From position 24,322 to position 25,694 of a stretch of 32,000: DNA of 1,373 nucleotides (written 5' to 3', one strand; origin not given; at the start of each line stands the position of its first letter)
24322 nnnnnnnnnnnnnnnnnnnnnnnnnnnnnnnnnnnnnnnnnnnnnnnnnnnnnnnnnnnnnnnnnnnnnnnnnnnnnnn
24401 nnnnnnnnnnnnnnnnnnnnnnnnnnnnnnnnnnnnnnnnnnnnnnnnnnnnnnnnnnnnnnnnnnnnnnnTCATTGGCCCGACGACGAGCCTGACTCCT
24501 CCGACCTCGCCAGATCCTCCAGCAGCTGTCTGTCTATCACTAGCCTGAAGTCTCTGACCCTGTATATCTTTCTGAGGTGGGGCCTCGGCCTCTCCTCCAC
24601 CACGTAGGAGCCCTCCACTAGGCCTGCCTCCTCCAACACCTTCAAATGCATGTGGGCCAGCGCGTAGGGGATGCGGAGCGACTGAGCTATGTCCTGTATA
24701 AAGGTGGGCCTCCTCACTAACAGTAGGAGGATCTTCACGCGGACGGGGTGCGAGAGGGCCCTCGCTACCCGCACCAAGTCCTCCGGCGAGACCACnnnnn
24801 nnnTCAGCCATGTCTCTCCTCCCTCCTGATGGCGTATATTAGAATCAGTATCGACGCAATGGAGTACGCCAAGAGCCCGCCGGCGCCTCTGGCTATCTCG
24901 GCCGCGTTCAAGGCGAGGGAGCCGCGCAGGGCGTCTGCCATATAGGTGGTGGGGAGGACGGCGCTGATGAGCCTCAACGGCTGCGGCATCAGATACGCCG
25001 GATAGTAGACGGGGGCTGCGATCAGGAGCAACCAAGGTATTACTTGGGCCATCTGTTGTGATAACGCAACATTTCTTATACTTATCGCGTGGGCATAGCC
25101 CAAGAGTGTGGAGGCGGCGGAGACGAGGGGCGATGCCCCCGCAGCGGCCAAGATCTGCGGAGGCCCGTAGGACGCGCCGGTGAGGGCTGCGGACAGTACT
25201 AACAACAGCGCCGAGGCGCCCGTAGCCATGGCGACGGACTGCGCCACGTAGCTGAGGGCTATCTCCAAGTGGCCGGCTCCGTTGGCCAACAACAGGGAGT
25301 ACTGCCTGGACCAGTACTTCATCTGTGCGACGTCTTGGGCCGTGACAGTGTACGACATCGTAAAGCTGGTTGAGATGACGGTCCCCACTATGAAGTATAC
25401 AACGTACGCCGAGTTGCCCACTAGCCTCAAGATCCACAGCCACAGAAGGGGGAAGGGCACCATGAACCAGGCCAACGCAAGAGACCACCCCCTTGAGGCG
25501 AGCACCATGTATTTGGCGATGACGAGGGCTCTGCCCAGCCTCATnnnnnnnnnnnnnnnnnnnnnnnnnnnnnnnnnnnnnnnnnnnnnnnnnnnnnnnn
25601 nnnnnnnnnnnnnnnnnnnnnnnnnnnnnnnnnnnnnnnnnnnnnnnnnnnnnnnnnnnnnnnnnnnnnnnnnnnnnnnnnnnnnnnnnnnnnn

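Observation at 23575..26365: Six-gene overlap-coupled operon: ABC-2 exporter + ArsR regulator + membrane coiled-coil protein + 39-aa ORF + beta-solenoid protein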

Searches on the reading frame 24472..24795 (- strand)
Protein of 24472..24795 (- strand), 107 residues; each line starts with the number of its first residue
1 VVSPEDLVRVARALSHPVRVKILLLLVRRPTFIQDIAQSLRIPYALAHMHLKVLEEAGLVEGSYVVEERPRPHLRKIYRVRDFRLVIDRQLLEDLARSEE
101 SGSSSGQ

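Call 4: search_protein_families(library=pfam, proteins=[window:24472-24795:-], max_evalue=1)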
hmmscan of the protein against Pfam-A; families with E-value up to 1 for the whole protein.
window:24472-24795:- (107 aa): 9 families
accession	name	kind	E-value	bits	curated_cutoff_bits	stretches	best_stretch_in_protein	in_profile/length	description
PF01022.26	HTH_5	-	2.2e-10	40.7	22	1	17-61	2-46/47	Bacterial regulatory protein, arsR family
PF12840.13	HTH_20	-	7.1e-10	39.1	27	1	14-61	1-49/51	Helix-turn-helix domain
PF12802.13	MarR_2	-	5.9e-05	23.6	27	1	22-61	10-51/61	MarR family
PF09339.16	HTH_IclR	-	0.0024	18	22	1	27-61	13-49/52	IclR helix-turn-helix domain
PF01978.25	TrmB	-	0.0036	17.6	25.6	1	24-79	16-63/68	Sugar-specific transcriptional regulator TrmB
PF13412.12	HTH_24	-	0.019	15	21.9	1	34-61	21-48/48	Winged helix-turn-helix DNA-binding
PF02082.26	Rrf2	-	0.043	14.4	30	1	22-61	11-54/132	Iron-dependent Transcriptional regulator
PF24035.1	DUF7344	-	0.077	13.8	27.8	1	41-61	47-67/76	Domain of unknown function (DUF7344)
PF13601.12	HTH_34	-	0.19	12.4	27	1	19-71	2-56/80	Winged helix DNA-binding domain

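Call 6: search_protein_families(library=ncbifam, proteins=[window:24472-24795:-], max_evalue=1)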
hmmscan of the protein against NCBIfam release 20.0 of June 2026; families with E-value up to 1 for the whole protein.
window:24472-24795:- (107 aa): 12 families
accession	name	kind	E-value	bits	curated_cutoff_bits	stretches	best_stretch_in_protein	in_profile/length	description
NF053602.1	Phr_regulator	exception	4.6e-12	45.9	320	1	10-86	5-80/191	heat shock transcription regulator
NF033788.1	HTH_metalloreg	subfamily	1.3e-10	40.9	55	1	8-62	2-57/77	metalloregulator ArsR/SmtB family transcription factor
NF033789.1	repress_SdpR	subfamily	9.2e-07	28.7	100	1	12-61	3-52/79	autorepressor SdpR family transcription factor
NF047906.1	CdPbTransRegCmtR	equivalog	1.4e-06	28.1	150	1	7-64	11-68/104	Cd(II)/Pb(II)-sensing metalloregulatory transcriptional regulator CmtR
NF005061.0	PRK06474.1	equivalog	2.8e-05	24.1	121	1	13-99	7-94/178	hypothetical protein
NF041413.1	ArsR_Rv2640c_fam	equivalog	0.00018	21.9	155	1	12-62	37-90/118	Rv2640c family ArsR-like transcriptional regulator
NF045707.1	Dbac_1936_reg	equivalog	0.0039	17.2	115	1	9-87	9-80/99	ArsR/SmtB-type metalloregulator TsoR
NF040642.1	sulf_sens_BigR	equivalog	0.0043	17.1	155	1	9-62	12-65/95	sulfite-sensing transcriptional repressor BigR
NF053755.1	MsvR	equivalog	0.0097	15.6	220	1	12-66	8-62/236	transcriptional factor MsvR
NF040939.2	trans_reg_lrs14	equivalog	0.053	13.6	90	1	20-83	24-88/103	Lrs14 family HTH-type transcriptional regulator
NF053606.1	Sta1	subfamily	0.087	12.9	80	1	21-95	24-97/100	Sta1 family transcriptional regulator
NF004170.0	PRK05638.1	equivalog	0.15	10.5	421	1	18-67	372-423/442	threonine synthase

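Call 34: find_related_loci(query=A3, collection=genome_contigs, flank=5000)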
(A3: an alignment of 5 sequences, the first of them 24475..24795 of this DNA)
Query A3 (107 aa) in genome_contigs; peptide patterns used: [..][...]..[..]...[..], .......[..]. (x = any residue, [..] = any of these).
21 stretches matched a pattern; 7 encode a relative of the query (tblastn E <= 1e-3); 7 distinct loci.
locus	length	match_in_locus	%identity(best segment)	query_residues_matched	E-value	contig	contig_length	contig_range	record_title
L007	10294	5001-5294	76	3-100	5e-50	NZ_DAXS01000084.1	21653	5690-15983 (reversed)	MAG: Caldivirga sp. UBA161 UBA161_contig_566, whole genome shotgun sequence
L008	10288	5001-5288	80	3-98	1e-49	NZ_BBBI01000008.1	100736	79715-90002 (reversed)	Vulcanisaeta distributa JCM 11216, whole genome shotgun sequence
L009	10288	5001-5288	81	3-98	3e-49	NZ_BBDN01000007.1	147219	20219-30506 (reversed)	Vulcanisaeta sp. JCM 16159, whole genome shotgun sequence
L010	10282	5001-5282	83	3-96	2e-49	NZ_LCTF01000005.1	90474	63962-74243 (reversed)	Caldivirga sp. MU80 contig_6, whole genome shotgun sequence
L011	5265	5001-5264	77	1-88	1e-44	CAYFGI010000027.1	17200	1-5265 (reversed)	MAG TPA_asm: uncultured Thermoproteaceae archaeon isolate DRP004690_co1_28 genome assembly, contig: NODE_208_length_1720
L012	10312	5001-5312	69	3-107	1e-44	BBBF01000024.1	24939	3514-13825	Thermocladium modestius JCM 10088 DNA, contig: JCM10088.contig00024, whole genome shotgun sequence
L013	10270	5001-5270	74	1-90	1e-43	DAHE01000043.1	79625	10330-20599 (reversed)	MAG TPA_asm: Thermocladium sp. UBA166 UBA166_contig_3736, whole genome shotgun sequence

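Call 36: search_protein_families(library=padloc, proteins=[window:24472-24795:-], max_evalue=0.1)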
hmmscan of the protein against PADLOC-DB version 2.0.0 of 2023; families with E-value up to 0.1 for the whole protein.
window:24472-24795:- (107 aa): 9 families
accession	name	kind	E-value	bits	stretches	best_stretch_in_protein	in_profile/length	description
PDLC01438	Csa3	-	2.4e-11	42.3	1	5-101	136-223/305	"CAS-I,CAS-II,CAS-III,CAS-IV,CAS-V,CAS-VI; associated_signaling"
PDLC01720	Csa3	-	1.3e-10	39.8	1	2-93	10-108/118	Csa3_1_CAS-I-II-III-IV-V-VI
PDLC01863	CARF3--CARF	-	0.0024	15.7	1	18-67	120-169/182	-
PDLC01848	CARF3--CARF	-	0.003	15.2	1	19-66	139-185/197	-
PDLC01858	CARF3--CARF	-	0.0084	14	1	21-66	148-196/204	-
PDLC01044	Csa3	-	0.0093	13.9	1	18-67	137-187/194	Type I-A associated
PDLC01268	CasR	-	0.016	13.2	1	19-65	126-169/179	"CAS-I,CAS-II,CAS-III,CAS-IV,CAS-V,CAS-VI; associated_signaling"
PDLC01434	CasR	-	0.019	12.8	1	19-61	130-172/191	"CAS-I,CAS-II,CAS-III,CAS-IV,CAS-V,CAS-VI; associated_signaling"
PDLC01866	CARF3--CARF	-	0.044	11.7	1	22-69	144-186/207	-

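Call 47: search_solved_structures(query=A3, max_evalue=0.001)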
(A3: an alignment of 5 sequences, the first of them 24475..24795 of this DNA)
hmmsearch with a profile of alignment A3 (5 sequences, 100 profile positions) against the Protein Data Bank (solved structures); distinct sequences matched with E-value up to 0.001: 7.
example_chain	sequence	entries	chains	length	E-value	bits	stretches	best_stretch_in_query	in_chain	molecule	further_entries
2p4w_A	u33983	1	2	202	4.3e-10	42.8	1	5-82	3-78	Transcriptional regulatory protein arsR family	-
8qkf_A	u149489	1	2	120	2.2e-06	31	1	10-63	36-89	ArsR family transcriptional regulator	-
1ub9_A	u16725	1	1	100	6e-05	26.3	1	11-83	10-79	Hypothetical protein PH1061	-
2jsc_A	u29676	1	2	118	7.6e-05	26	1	6-65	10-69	Transcriptional regulator Rv1994c/MT2050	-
6j05_A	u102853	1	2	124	8.1e-05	25.9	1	5-67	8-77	Transcriptional regulator ArsR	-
2kko_A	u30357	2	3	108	0.00046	23.5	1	5-63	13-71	POSSIBLE TRANSCRIPTIONAL REGULATORY PROTEIN (POSSIBLY ARSR-FAMILY) | Possible transcriptional regulatory arsR-family protein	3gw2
1ku9_A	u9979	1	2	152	0.00061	23.1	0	20-69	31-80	hypothetical protein MJ223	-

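Call 79: search_protein_families(library=pfam, proteins=[L010:3622-4827:-], max_evalue=0.01)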
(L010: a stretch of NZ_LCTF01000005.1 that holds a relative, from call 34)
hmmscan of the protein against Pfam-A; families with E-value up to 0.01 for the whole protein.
L010:3622-4827:- (401 aa): 0 families

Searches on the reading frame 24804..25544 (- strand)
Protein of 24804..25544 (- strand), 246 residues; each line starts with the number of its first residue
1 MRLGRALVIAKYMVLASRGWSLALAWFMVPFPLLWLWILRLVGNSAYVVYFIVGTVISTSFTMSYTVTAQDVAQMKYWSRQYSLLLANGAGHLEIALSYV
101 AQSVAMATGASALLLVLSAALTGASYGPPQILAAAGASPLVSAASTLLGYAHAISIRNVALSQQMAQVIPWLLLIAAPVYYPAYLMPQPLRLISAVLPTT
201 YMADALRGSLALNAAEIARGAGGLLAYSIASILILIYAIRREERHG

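Call 4: search_protein_families(library=pfam, proteins=[window:24804-25544:-], max_evalue=1)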
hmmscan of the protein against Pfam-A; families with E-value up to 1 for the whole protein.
window:24804-25544:- (246 aa): 2 families
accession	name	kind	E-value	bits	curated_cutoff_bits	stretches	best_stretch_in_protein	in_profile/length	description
PF01061.29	ABC2_membrane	-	8.6e-07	29.1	26.9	1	28-209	24-209/211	ABC-2 type transporter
PF12698.13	ABC2_membrane_3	-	0.0064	16.1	31.6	1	47-237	159-347/347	ABC-2 family transporter protein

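Call 6: search_protein_families(library=ncbifam, proteins=[window:24804-25544:-], max_evalue=1)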
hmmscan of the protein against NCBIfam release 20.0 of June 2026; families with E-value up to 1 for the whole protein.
window:24804-25544:- (246 aa): 3 families
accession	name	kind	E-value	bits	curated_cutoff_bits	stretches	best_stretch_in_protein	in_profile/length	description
TIGR03062.1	pip_yhgE_Cterm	subfamily_domain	3.5e-05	23.5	102.2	1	88-243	55-207/208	YhgE/Pip family protein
NF011648.0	PRK15066.1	subfamily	5.6e-05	22.8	225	1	43-240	55-250/257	ABC transporter permease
TIGR01247.1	drrB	subfamily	0.0027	17.4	223.05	1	32-236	38-231/236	daunorubicin resistance ABC transporter membrane protein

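Call 36: search_protein_families(library=padloc, proteins=[window:24804-25544:-], max_evalue=0.1)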
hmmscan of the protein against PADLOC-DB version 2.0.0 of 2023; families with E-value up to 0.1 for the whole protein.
window:24804-25544:- (246 aa): 0 families

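Call 48: find_homologous_proteins(query=A5, max_evalue=0.00001)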
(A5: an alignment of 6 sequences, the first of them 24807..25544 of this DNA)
Query A5 (6 sequences) (246 aa, profile of the alignment): 32 proteins with E <= 0.00001 among 8000 candidates.
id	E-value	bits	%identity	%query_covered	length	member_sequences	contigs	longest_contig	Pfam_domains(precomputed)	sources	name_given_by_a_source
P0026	4.7e-124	431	48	100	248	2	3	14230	PF01061.30,PF12698.14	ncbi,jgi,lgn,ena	-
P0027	2.0e-123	429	46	100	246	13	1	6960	PF01061.30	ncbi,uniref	ncbi:MAG: ABC transporter permease [Pyrobaculum sp.]|uniref:ABC transporter permease n=1 Tax=Pyrobac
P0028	3.9e-122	425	46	100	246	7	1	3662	PF01061.30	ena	-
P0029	2.9e-121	422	49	100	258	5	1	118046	PF01061.30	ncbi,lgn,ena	-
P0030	3.0e-116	405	71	100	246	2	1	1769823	PF01061.30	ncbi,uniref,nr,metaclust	ncbi:ABC transporter permease [Pyrobaculum neutrophilum]|uniref:ABC-2 type transporter n=1 Tax=Pyrob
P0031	5.1e-116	405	46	100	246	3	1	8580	PF01061.30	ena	-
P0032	6.8e-116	404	49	100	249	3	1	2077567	PF01061.30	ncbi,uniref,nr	ncbi:ABC-2 type transporter [Caldivirga maquilingensis IC-167]|uniref:ABC-2 type transporter n=1 Tax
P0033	1.7e-115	403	97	100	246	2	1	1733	PF01061.30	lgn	-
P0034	2.8e-115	402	49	100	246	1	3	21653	PF01061.30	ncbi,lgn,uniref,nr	ncbi:ABC transporter permease [Caldivirga sp. UBA161]|uniref:ABC transporter permease n=1 Tax=Caldiv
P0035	2.2e-114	399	50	100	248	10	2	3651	PF01061.30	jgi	jgi:ABC-2 type transport system permease protein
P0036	5.8e-112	391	45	100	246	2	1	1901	PF01061.30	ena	-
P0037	8.6e-111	388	46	100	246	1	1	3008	PF01061.30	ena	-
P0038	2.1e-110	386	50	100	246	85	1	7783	PF01061.30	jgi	-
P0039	5.5e-109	382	49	100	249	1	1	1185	PF01061.30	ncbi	-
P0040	3.8e-107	376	49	100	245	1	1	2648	PF01061.30,PF12698.14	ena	-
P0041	5.1e-106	372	47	100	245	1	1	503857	PF01061.30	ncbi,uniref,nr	ncbi:multidrug ABC transporter ATP-binding protein [Thermocladium modestius]|uniref:Multidrug ABC tr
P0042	1.2e-105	371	46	97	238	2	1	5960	PF01061.30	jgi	jgi:ABC-2 type transport system permease protein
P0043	9.4e-105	368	49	100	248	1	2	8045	PF01061.30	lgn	-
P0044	2.3e-104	367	48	100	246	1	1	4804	PF01061.30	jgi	-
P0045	4.5e-104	366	48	100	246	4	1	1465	PF01061.30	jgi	-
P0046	4.8e-104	365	47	100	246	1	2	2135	PF01061.30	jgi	jgi:ABC-2 type transport system permease protein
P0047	9.7e-104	365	47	100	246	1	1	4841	PF01061.30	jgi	-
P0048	1.2e-103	364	48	100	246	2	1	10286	PF01061.30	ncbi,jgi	jgi:ABC-2 type transport system permease protein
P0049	2.6e-103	363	47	100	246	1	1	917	PF01061.30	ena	-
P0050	6.4e-103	362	47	100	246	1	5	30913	PF01061.30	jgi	-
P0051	1.0e-102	361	46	100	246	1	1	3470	PF01061.30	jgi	-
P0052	1.2e-102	361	47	100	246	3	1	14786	PF01061.30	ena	-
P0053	6.7e-96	339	49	88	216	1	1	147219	PF01061.30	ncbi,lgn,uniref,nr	ncbi:ABC transporter permease [Vulcanisaeta sp. JCM 16159]|uniref:ABC transporter permease n=1 Tax=V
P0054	2.0e-92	327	46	90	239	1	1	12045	PF01061.30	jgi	-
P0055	2.3e-92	327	46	89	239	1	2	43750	PF01061.30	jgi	-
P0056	4.0e-74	268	45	99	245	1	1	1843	PF01061.30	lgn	-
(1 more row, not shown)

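Call 49: find_encoding_contigs(protein=P0032, flank=5000, max_places=2)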
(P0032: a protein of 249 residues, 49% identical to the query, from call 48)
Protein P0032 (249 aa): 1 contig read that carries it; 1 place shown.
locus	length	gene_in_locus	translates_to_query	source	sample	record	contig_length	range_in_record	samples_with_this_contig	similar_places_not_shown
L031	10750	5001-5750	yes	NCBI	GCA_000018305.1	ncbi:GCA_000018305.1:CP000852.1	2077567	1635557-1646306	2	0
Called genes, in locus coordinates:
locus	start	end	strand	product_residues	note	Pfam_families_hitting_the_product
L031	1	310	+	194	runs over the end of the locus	-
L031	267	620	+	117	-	PF05168:HEPN (weak)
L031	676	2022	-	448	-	PF19289:PmbA_TldD_3rd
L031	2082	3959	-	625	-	PF02934:GatB_N, PF02938:GAD, PF02637:GatB_Yqey (weak)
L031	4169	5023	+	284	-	PF02463:SMC_N (weak), PF00005:ABC_tran, PF13304:AAA_21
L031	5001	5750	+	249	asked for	PF01061:ABC2_membrane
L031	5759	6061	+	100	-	PF01022:HTH_5, PF12840:HTH_20 (weak)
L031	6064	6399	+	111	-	-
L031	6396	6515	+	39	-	-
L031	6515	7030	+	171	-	-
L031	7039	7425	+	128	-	PF05168:HEPN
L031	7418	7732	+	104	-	PF22600:MTPAP-like_central (weak), PF01909:NTP_transf_2, PF18765:Polbeta (weak)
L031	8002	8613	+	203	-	PF00156:Pribosyltran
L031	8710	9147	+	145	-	PF03364:Polyketide_cyc (weak)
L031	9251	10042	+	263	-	PF00149:Metallophos (faint), PF12850:Metallophos_2 (weak)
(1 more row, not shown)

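Call 50: find_encoding_contigs(protein=P0027, flank=5000, max_places=2)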
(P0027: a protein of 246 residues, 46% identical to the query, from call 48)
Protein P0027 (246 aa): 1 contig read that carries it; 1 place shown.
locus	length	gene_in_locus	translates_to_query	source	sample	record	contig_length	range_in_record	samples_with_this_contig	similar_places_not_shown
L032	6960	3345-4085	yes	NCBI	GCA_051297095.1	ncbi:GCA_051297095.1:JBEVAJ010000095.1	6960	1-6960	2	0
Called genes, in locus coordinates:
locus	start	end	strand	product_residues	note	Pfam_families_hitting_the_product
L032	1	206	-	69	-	?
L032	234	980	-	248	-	PF01047:MarR (faint), PF01978:TrmB (faint), PF08279:HTH_11 (weak), PF12802:MarR_2 (faint), PF13384:HTH_23 (weak), PF13404:HTH_AsnC-type (faint), PF13412:HTH_24, PF09339:HTH_IclR (faint)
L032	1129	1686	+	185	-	-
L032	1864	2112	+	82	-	-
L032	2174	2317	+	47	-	-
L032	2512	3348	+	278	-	PF00005:ABC_tran, PF13304:AAA_21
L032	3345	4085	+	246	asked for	PF01061:ABC2_membrane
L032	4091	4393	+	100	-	PF01022:HTH_5, PF12840:HTH_20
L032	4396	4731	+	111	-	-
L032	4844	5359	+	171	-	-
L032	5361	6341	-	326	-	PF00355:Rieske, PF19112:VanA_C (weak)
